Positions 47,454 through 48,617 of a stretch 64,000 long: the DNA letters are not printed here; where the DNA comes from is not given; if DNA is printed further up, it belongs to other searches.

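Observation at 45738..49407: AT-rich three-gene carotenoid cassette with the bacterioruberin-type trio (CrtD/CrtI-like desaturase, LyeJ-like UbiA prenyltransferase, CruF-like protein)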

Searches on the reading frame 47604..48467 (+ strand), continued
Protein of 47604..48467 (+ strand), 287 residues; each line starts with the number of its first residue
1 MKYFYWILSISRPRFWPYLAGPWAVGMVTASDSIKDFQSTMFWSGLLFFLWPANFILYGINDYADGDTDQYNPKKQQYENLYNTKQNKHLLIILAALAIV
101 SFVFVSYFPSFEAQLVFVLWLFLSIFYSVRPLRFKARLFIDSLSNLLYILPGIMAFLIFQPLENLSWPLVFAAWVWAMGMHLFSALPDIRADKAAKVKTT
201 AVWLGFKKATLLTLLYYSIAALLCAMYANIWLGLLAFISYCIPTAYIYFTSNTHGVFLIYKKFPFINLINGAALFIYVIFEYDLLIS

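Call 24: search_protein_families(library=ncbifam, proteins=[L072:7914-8819:+, L078:7923-8828:+, L057:7941-8816:+, L031:7968-8822:+, L075:1560-2531:+, L009:1778-2638:+, L016:4420-5277:+], max_evalue=1e-10)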
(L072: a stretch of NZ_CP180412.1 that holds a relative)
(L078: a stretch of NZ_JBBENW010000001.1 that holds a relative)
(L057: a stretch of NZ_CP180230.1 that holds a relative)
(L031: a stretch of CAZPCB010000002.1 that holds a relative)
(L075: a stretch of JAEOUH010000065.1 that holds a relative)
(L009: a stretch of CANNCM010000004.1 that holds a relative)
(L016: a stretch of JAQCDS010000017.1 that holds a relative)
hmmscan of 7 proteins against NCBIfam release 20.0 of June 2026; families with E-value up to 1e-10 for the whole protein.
L072:7914-8819:+ (302 aa): 5 families
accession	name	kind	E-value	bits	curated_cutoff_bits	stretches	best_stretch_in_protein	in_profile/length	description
NF009516.0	PRK12875.1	equivalog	2.6e-130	433.7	205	1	25-300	14-291/292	prenyltransferase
NF010119.0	PRK13595.1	equivalog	9.4e-41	140.2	248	1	29-249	13-234/292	prenyltransferase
NF009608.0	PRK13105.1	equivalog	3.9e-40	137.8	217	1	28-292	9-283/291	prenyltransferase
NF009525.0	PRK12887.1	equivalog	9.2e-14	51.5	226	1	64-251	53-250/310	homogentisate phytyltransferase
TIGR01474.1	ubiA_proteo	equivalog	7.5e-11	42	275.45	1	30-293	6-276/282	4-hydroxybenzoate octaprenyltransferase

L078:7923-8828:+ (302 aa): 4 families
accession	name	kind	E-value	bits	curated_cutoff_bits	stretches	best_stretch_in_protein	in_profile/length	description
NF009516.0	PRK12875.1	equivalog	1.8e-129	431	205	1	17-302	7-292/292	prenyltransferase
NF010119.0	PRK13595.1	equivalog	3.7e-39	135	248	1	27-251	12-235/292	prenyltransferase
NF009608.0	PRK13105.1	equivalog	1.4e-32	113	217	1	23-299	5-289/291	prenyltransferase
NF009525.0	PRK12887.1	equivalog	1.7e-13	50.6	226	1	72-237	62-235/310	homogentisate phytyltransferase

L057:7941-8816:+ (292 aa): 4 families
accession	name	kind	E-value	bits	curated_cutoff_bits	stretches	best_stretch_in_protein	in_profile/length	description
NF009516.0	PRK12875.1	equivalog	1.1e-112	375.9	205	1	13-292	11-292/292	prenyltransferase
NF010119.0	PRK13595.1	equivalog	8.5e-45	153.5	248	1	15-235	8-229/292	prenyltransferase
NF009608.0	PRK13105.1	equivalog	8.7e-40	136.7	217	1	14-266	4-260/291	prenyltransferase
TIGR01474.1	ubiA_proteo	equivalog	1.4e-13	51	275.45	1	20-284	5-276/282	4-hydroxybenzoate octaprenyltransferase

L031:7968-8822:+ (285 aa): 3 families
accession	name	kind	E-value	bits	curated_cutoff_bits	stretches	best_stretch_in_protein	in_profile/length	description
NF009516.0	PRK12875.1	equivalog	4.4e-74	249.2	205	1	8-280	16-285/292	prenyltransferase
NF010119.0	PRK13595.1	equivalog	3.2e-42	145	248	1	6-267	9-272/292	prenyltransferase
NF009608.0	PRK13105.1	equivalog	2.2e-40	138.6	217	1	8-277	8-282/291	prenyltransferase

L075:1560-2531:+ (324 aa): 3 families
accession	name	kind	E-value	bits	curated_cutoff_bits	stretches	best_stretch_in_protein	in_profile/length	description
NF009516.0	PRK12875.1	equivalog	2.6e-87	292.6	205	1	41-317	15-286/292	prenyltransferase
NF010119.0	PRK13595.1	equivalog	1.4e-31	110.1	248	1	43-303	13-266/292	prenyltransferase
NF009608.0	PRK13105.1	equivalog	2.3e-31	109.1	217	1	42-274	8-239/291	prenyltransferase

L009:1778-2638:+ (287 aa): 3 families
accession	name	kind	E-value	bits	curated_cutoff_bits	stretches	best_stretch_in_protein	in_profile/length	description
NF009516.0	PRK12875.1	equivalog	1.5e-68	231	205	1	2-281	15-288/292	prenyltransferase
NF009608.0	PRK13105.1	equivalog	7.1e-32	110.7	217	1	3-280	8-287/291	prenyltransferase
NF010119.0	PRK13595.1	equivalog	9.7e-29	100.8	248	1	4-234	12-240/292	prenyltransferase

L016:4420-5277:+ (286 aa): 3 families
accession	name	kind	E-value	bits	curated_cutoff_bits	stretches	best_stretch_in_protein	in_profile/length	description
NF009516.0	PRK12875.1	equivalog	4.3e-69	232.8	205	1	2-279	15-286/292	prenyltransferase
NF010119.0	PRK13595.1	equivalog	1.5e-33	116.5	248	1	5-225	13-230/292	prenyltransferase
NF009608.0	PRK13105.1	equivalog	5.9e-29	101.1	217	1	4-271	9-278/291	prenyltransferase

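Call 36: list_cluster_members(proteins=[P0034, P0092, P0118, P0043, P0041, P0053, P0056, P0086, P0105, P0107])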
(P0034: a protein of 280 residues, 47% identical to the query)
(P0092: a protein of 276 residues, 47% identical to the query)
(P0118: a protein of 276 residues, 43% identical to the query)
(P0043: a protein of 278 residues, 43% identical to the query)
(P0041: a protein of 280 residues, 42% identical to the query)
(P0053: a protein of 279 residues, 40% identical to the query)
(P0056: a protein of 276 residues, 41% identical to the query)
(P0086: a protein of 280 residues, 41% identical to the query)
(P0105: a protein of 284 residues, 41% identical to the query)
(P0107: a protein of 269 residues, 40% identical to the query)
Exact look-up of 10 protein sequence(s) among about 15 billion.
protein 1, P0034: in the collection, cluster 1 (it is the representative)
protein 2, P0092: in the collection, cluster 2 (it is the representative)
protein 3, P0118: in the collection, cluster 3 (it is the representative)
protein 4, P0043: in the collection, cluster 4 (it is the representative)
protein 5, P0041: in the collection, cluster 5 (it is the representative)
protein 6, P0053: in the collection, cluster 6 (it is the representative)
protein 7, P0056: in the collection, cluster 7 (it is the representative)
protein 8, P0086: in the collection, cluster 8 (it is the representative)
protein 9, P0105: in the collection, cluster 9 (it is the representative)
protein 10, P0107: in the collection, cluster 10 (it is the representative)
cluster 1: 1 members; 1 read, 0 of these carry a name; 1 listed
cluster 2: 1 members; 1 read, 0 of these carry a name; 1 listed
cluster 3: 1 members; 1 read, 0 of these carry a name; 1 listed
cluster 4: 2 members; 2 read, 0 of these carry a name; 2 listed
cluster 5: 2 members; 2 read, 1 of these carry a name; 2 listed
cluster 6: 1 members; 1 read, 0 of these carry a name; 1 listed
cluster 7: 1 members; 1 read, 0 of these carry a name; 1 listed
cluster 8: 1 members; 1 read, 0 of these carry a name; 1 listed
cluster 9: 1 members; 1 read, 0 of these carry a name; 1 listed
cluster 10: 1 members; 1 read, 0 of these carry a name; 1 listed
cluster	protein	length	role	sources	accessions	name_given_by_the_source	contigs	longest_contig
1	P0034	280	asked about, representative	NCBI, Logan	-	-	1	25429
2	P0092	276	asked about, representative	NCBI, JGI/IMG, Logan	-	-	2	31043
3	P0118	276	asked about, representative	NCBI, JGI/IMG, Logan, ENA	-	-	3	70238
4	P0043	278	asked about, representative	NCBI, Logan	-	-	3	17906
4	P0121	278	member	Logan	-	-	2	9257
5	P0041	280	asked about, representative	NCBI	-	-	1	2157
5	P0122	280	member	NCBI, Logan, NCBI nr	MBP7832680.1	MAG: prenyltransferase [Candidatus Levybacteria bacterium] | prenyltransferase [Candidatus Levybacteria bacterium]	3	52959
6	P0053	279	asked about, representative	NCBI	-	-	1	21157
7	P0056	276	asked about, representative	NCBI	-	-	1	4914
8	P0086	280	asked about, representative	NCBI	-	-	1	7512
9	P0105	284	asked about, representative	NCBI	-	-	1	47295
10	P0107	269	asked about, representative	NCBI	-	-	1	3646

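Call 56: search_protein_families(library=ncbifam, proteins=[L072:6321-7910:+, L057:6413-7990:+, L031:9755-11269:-, L009:254-1774:+, L016:2886-4403:+, L072:8785-9678:+, L057:8791-9588:+, L031:7188-7976:-, L009:2647-3375:+, L016:5281-6009:+], max_evalue=1e-15)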
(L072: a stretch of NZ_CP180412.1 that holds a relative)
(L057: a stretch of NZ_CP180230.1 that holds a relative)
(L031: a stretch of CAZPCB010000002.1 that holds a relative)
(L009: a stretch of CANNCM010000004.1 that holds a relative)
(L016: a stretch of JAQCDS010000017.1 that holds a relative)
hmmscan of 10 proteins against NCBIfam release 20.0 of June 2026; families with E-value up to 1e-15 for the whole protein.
L072:6321-7910:+ (530 aa): 5 families
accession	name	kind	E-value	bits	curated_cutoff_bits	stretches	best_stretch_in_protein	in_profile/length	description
NF058655.1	CrtID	equivalog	2.2e-221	735.8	640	1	26-522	1-478/478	bifunctional phytoene desaturase/3,4-desaturase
TIGR02734.1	crtI_fam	subfamily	1.1e-141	473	238.1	1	26-528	1-491/504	phytoene desaturase family protein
NF045637.1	carotdesatCrtDProt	equivalog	4.4e-58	197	580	1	26-528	1-485/485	1-hydroxycarotenoid 3,4-desaturase CrtD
NF042421.1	hydcarot_desat_CrtD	equivalog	6.3e-56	189.8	500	1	27-525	5-483/487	1-hydroxycarotenoid 3,4-desaturase CrtD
TIGR02730.1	carot_isom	equivalog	3e-20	72.5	586.9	0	260-528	225-491/493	carotenoid isomerase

L057:6413-7990:+ (526 aa): 7 families
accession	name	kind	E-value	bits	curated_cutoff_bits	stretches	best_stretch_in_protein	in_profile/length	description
NF058655.1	CrtID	equivalog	6.3e-225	747.5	640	1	39-515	1-478/478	bifunctional phytoene desaturase/3,4-desaturase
TIGR02734.1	crtI_fam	subfamily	1.9e-147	492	238.1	1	39-524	1-494/504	phytoene desaturase family protein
NF042421.1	hydcarot_desat_CrtD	equivalog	6.4e-77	259.1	500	1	38-516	3-481/487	1-hydroxycarotenoid 3,4-desaturase CrtD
NF045637.1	carotdesatCrtDProt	equivalog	3.8e-67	226.9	580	1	39-521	1-485/485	1-hydroxycarotenoid 3,4-desaturase CrtD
TIGR02730.1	carot_isom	equivalog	3.8e-21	75.5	586.9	0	232-522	202-492/493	carotenoid isomerase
TIGR02733.1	desat_CrtD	equivalog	1.1e-20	73.8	549.7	1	37-519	2-489/492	C-3',4' desaturase CrtD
NF045689.1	BCarotKetCrtO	equivalog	3.2e-17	62.3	1000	0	380-502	385-521/563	beta-carotene ketolase CrtO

L031:9755-11269:- (505 aa): 7 families
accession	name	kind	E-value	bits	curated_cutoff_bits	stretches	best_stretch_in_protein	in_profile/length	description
NF058655.1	CrtID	equivalog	6.6e-198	658.4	640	1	7-486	1-477/478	bifunctional phytoene desaturase/3,4-desaturase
TIGR02734.1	crtI_fam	subfamily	1.9e-153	511.8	238.1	1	7-496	1-494/504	phytoene desaturase family protein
NF042421.1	hydcarot_desat_CrtD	equivalog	1.7e-87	293.9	500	1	4-486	1-479/487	1-hydroxycarotenoid 3,4-desaturase CrtD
NF045637.1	carotdesatCrtDProt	equivalog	9.4e-73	245.4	580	1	7-490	1-482/485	1-hydroxycarotenoid 3,4-desaturase CrtD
TIGR02730.1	carot_isom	equivalog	2.2e-34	119.1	586.9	1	7-491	3-489/493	carotenoid isomerase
NF045689.1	BCarotKetCrtO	equivalog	7.7e-31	107.2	1000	0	351-474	385-521/563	beta-carotene ketolase CrtO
TIGR02733.1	desat_CrtD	equivalog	4.7e-28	98.1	549.7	1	5-490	2-488/492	C-3',4' desaturase CrtD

L009:254-1774:+ (507 aa): 7 families
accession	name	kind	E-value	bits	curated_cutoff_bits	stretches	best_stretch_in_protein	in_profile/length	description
NF058655.1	CrtID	equivalog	1.2e-186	621.3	640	1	6-484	1-477/478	bifunctional phytoene desaturase/3,4-desaturase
TIGR02734.1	crtI_fam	subfamily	4.6e-149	497.3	238.1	1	6-500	1-500/504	phytoene desaturase family protein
NF042421.1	hydcarot_desat_CrtD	equivalog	5e-87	292.4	500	1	4-486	2-481/487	1-hydroxycarotenoid 3,4-desaturase CrtD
NF045637.1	carotdesatCrtDProt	equivalog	1.1e-69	235.3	580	1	6-487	1-481/485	1-hydroxycarotenoid 3,4-desaturase CrtD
TIGR02730.1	carot_isom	equivalog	2.7e-33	115.6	586.9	1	201-488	203-488/493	carotenoid isomerase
TIGR02733.1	desat_CrtD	equivalog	4.7e-26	91.5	549.7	0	4-119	2-117/492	C-3',4' desaturase CrtD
NF045689.1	BCarotKetCrtO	equivalog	9e-22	77.3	1000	0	1-293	1-312/563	beta-carotene ketolase CrtO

L016:2886-4403:+ (506 aa): 7 families
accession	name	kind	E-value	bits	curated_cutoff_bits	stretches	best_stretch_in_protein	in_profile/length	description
NF058655.1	CrtID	equivalog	4e-183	609.6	640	1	6-485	1-477/478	bifunctional phytoene desaturase/3,4-desaturase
TIGR02734.1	crtI_fam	subfamily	2.4e-150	501.6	238.1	1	6-502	1-501/504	phytoene desaturase family protein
NF042421.1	hydcarot_desat_CrtD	equivalog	2.2e-86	290.3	500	1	4-487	2-481/487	1-hydroxycarotenoid 3,4-desaturase CrtD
NF045637.1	carotdesatCrtDProt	equivalog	1e-69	235.4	580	1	6-488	1-481/485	1-hydroxycarotenoid 3,4-desaturase CrtD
TIGR02730.1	carot_isom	equivalog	8.1e-26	90.9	586.9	1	202-489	204-488/493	carotenoid isomerase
TIGR02733.1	desat_CrtD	equivalog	6.4e-24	84.5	549.7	1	4-489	2-488/492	C-3',4' desaturase CrtD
NF045689.1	BCarotKetCrtO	equivalog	1.3e-20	73.4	1000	0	145-286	161-304/563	beta-carotene ketolase CrtO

L072:8785-9678:+ (298 aa): 2 families
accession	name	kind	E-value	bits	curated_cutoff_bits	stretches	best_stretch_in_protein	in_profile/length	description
NF041333.1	CruF_Halo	equivalog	5.4e-130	432.6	300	1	29-291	2-266/268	bisanhydrobacterioruberin hydratase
TIGR03460.1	crt_membr_arch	equivalog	2.3e-60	204.5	154.7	1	38-288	2-248/248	bisanhydrobacterioruberin hydratase CruF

L057:8791-9588:+ (266 aa): 2 families
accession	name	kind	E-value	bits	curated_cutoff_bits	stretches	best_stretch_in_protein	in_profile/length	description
NF041333.1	CruF_Halo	equivalog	5.2e-103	344.2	300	1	9-263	6-266/268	bisanhydrobacterioruberin hydratase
TIGR03460.1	crt_membr_arch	equivalog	5.4e-51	173.8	154.7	1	14-260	2-248/248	bisanhydrobacterioruberin hydratase CruF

L031:7188-7976:- (263 aa): 3 families
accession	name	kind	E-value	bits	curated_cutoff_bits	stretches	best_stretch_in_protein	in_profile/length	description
TIGR03460.1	crt_membr_arch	equivalog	2.7e-27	96.2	154.7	1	55-199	44-186/248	bisanhydrobacterioruberin hydratase CruF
NF041333.1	CruF_Halo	equivalog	1.6e-24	86.8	300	1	51-246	52-250/268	bisanhydrobacterioruberin hydratase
NF045693.1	GCarotHydoxCruF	equivalog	1.3e-16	60.7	400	1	88-197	93-213/310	gamma-carotene 1'-hydroxylase CruF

L009:2647-3375:+ (243 aa): 2 families
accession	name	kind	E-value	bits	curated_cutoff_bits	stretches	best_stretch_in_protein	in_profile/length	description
TIGR03460.1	crt_membr_arch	equivalog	9.7e-32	110.8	154.7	1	12-231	21-243/248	bisanhydrobacterioruberin hydratase CruF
NF041333.1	CruF_Halo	equivalog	6.8e-29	101.1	300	1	25-191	45-215/268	bisanhydrobacterioruberin hydratase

L016:5281-6009:+ (243 aa): 3 families
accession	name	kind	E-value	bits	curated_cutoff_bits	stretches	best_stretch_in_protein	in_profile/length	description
TIGR03460.1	crt_membr_arch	equivalog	4.1e-38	131.6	154.7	1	13-235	21-246/248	bisanhydrobacterioruberin hydratase CruF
NF041333.1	CruF_Halo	equivalog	8.9e-30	104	300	1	25-237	44-263/268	bisanhydrobacterioruberin hydratase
NF045693.1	GCarotHydoxCruF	equivalog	5.6e-18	65.3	400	1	60-239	87-279/310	gamma-carotene 1'-hydroxylase CruF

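Call 64: find_encoding_contigs(protein=P0034, flank=8000, max_places=2)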
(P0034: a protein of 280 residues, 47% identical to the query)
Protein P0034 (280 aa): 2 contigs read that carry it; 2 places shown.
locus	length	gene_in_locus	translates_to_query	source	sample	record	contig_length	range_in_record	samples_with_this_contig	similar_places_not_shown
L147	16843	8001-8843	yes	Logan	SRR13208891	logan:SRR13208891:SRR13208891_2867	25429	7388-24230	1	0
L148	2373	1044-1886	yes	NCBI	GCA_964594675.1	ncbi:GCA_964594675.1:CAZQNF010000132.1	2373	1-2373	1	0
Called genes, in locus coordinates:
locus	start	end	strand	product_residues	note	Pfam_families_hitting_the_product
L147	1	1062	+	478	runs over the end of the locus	PF00224:PK, PF03328:HpcH_HpaI, PF02887:PK_C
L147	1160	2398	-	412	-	PF00464:SHMT, PF00155:Aminotran_1_2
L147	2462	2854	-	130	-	PF00293:NUDIX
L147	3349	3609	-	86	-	-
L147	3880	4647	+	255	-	PF04240:Caroten_synth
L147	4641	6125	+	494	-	PF01266:DAO (weak), PF03486:HI0933_like (faint), PF07992:Pyr_redox_2 (faint), PF13450:NAD_binding_8, PF01593:Amino_oxidase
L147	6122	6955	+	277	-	PF00494:SQS_PSY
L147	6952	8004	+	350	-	PF00348:polyprenyl_synt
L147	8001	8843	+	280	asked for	PF01040:UbiA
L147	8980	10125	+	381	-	PF11104:PilM_2, PF06723:MreB_Mbl (faint)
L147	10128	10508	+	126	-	PF00072:Response_reg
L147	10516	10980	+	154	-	PF07963:N_methyl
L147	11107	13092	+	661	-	PF22745:Nlig-Ia, PF01653:DNA_ligase_aden, PF03120:OB_DNA_ligase, PF12826:HHH_2, PF14520:HHH_5 (weak), PF00633:HHH (faint), PF00533:BRCT, PF12738:PTCB-BRCT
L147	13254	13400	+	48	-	-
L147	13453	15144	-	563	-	PF00999:Na_H_Exchanger, PF02254:TrkA_N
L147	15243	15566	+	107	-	-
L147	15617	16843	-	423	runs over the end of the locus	PF01566:Nramp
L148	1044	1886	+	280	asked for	PF01040:UbiA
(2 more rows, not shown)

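Call 65: find_encoding_contigs(protein=P0118, flank=8000, max_places=2)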
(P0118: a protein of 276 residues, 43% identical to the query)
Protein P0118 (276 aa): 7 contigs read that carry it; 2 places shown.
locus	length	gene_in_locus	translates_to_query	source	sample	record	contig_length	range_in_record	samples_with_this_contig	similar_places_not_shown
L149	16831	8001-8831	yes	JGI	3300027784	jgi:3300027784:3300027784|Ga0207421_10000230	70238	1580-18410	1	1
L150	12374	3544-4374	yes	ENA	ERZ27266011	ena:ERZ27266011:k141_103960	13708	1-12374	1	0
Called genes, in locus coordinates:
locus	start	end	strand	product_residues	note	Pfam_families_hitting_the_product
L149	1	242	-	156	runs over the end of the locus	PF01252:Peptidase_A8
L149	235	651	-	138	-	-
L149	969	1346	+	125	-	-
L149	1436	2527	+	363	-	-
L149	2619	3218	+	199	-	PF07314:Lit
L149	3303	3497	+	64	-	PF04070:DUF378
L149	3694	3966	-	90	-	PF02001:DUF134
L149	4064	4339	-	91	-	PF17253:DUF5320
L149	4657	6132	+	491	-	PF00070:Pyr_redox (faint), PF00890:FAD_binding_2 (faint), PF01266:DAO, PF01593:Amino_oxidase, PF03486:HI0933_like (faint), PF06100:MCRA (faint), PF07992:Pyr_redox_2 (faint), PF13450:NAD_binding_8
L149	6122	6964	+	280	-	PF00494:SQS_PSY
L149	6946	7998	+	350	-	PF00348:polyprenyl_synt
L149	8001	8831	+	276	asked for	PF01040:UbiA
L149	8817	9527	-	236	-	PF02578:Cu-oxidase_4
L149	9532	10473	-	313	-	PF01699:Na_Ca_ex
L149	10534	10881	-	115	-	-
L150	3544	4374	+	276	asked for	PF01040:UbiA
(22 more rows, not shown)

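Call 66: find_encoding_contigs(protein=P0092, flank=8000, max_places=2)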
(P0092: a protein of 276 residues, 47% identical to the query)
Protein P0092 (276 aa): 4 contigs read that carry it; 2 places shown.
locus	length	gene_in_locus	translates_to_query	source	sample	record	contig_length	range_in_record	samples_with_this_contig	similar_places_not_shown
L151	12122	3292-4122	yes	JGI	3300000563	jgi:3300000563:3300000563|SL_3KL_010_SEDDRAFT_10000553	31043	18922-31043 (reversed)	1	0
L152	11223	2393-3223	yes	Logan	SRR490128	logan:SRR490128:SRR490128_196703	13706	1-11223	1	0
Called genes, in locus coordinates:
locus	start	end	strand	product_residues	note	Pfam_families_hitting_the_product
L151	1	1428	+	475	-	?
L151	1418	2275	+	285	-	PF00494:SQS_PSY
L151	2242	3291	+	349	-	PF00348:polyprenyl_synt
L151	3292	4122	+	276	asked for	PF01040:UbiA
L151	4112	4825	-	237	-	PF02578:Cu-oxidase_4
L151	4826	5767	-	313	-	PF01699:Na_Ca_ex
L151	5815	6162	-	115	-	-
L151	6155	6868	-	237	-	PF01479:S4, PF00849:PseudoU_synth_2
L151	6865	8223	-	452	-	PF04932:Wzy_C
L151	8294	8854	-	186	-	PF08207:EFP_N, PF01132:EFP, PF09285:Elong-fact-P_C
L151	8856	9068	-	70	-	PF01084:Ribosomal_S18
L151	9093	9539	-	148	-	PF00436:SSB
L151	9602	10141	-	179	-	PF01250:Ribosomal_S6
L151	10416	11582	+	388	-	PF01555:N6_N4_Mtase (weak), PF03602:Cons_hypoth95 (faint), PF01170:UPF0020, PF13847:Methyltransf_31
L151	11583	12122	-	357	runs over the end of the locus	-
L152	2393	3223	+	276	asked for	PF01040:UbiA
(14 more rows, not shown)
